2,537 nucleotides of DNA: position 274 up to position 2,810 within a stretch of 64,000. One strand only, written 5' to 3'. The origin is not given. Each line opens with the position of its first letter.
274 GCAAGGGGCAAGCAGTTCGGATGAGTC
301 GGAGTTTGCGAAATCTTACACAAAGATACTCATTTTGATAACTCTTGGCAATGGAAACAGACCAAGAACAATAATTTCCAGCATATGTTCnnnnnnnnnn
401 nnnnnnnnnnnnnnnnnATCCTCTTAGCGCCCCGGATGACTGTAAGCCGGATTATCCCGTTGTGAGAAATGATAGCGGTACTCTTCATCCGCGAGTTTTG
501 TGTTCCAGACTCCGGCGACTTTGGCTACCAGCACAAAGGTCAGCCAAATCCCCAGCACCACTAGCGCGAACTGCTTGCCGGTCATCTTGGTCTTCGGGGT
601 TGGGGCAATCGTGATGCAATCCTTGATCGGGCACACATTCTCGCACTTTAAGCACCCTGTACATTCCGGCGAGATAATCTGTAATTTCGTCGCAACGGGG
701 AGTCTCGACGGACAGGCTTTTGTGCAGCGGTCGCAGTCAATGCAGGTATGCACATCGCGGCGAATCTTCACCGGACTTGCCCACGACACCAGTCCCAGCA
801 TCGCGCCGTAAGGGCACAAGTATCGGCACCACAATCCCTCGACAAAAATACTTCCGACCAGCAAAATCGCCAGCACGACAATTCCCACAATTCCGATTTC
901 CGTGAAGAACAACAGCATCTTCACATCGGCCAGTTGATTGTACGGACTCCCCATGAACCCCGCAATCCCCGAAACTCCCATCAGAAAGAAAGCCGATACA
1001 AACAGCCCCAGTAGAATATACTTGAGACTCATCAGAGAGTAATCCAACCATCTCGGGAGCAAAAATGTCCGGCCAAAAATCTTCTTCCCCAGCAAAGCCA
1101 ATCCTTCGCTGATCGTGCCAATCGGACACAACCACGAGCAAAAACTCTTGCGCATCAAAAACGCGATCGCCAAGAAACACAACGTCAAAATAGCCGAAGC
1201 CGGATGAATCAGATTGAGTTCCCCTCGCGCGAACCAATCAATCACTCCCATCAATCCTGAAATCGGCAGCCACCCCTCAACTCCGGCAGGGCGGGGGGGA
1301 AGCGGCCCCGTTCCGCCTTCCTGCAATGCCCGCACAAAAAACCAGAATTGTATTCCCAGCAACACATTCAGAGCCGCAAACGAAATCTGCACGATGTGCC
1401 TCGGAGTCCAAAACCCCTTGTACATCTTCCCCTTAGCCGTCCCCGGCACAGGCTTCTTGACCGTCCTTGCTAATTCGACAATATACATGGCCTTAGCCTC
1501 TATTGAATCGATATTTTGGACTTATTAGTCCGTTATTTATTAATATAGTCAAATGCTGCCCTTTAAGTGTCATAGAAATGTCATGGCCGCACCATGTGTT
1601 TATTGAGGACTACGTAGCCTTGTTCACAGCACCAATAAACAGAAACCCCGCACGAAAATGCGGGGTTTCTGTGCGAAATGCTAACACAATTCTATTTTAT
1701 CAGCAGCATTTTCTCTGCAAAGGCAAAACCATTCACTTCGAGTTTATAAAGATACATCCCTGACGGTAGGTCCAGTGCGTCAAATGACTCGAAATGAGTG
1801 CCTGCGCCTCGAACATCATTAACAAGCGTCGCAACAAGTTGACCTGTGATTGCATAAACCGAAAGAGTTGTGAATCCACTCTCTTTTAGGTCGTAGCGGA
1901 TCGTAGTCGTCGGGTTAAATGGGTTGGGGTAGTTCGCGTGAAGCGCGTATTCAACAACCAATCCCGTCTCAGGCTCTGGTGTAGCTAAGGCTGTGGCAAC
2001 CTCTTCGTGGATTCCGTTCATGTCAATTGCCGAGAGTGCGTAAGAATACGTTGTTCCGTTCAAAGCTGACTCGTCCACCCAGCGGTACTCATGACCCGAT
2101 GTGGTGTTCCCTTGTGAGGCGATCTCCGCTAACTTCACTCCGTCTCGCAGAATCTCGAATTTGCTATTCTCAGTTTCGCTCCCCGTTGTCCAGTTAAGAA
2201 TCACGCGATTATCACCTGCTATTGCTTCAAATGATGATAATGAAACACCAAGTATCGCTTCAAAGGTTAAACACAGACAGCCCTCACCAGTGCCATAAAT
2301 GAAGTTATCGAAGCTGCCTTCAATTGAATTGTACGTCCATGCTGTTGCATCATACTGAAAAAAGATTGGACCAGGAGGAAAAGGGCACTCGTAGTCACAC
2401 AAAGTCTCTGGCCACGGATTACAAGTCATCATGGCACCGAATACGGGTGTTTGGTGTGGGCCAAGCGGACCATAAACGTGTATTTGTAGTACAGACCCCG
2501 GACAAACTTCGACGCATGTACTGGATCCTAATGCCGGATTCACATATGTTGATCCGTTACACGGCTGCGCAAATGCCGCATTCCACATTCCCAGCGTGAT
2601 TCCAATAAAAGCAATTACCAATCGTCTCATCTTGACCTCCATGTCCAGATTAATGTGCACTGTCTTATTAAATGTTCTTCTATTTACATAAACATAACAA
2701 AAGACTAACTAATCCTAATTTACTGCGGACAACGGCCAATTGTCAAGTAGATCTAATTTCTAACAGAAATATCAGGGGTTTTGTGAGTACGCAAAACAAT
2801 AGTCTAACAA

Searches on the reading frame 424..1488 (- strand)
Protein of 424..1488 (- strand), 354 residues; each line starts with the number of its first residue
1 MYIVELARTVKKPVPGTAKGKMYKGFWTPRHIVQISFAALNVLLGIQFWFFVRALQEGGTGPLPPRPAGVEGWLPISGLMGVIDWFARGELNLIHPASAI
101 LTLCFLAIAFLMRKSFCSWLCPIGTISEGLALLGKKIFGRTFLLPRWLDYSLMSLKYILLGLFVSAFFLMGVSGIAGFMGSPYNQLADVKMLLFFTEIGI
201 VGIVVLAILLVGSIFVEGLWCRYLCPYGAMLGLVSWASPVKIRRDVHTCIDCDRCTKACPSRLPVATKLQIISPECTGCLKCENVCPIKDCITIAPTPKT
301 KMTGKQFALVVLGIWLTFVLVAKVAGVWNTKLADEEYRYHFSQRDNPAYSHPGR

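Call 35: search_protein_families(library=pfam, proteins=[window:424-1488:-], max_evalue=0.001)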
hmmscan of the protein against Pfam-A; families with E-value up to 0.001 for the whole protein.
window:424-1488:- (354 aa): 9 families
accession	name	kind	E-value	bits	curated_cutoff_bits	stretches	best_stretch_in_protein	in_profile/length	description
PF12801.12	Fer4_5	-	4.6e-16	59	22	2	95-140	2-47/48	4Fe-4S binding domain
PF13237.11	Fer4_10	-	1.7e-08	34.7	25.5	1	241-287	1-53/53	4Fe-4S dicluster domain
PF14697.11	Fer4_21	-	2.6e-08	34.3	35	1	247-293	6-58/59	4Fe-4S dicluster domain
PF00037.32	Fer4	-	4.2e-07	29.9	21.1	0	275-287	7-19/24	4Fe-4S binding domain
PF13187.11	Fer4_9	-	6.8e-05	23.3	27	0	249-288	2-49/52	4Fe-4S dicluster domain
PF17179.9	Fer4_22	-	8.3e-05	23.8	27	0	275-318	1-44/95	4Fe-4S dicluster domain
PF12798.12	Fer4_3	-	0.00013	23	27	0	276-287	1-12/15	4Fe-4S binding domain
PF12838.12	Fer4_7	-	0.00053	20.9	27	0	248-287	1-49/52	4Fe-4S dicluster domain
PF12837.12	Fer4_6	-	0.00071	19.8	25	0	242-261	2-21/24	4Fe-4S binding domain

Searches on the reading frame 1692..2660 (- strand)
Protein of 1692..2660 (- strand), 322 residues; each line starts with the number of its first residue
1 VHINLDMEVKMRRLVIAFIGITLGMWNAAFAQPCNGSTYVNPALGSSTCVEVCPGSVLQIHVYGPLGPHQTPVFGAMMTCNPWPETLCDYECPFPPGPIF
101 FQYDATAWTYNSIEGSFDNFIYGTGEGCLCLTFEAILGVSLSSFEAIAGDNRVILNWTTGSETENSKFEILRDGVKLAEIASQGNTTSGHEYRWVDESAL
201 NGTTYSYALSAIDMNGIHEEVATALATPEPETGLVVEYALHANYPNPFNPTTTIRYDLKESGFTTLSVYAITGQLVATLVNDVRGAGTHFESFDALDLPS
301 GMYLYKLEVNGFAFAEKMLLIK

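Call 22: search_protein_families(library=pfam, proteins=[window:1692-2660:-], max_evalue=0.001)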
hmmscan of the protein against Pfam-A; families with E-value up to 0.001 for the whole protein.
window:1692-2660:- (322 aa): 1 family
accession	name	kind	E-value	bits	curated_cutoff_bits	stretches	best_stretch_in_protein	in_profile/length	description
PF18962.6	Por_Secre_tail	-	4.3e-08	33.8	27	1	244-317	2-72/75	Secretion system C-terminal sorting domain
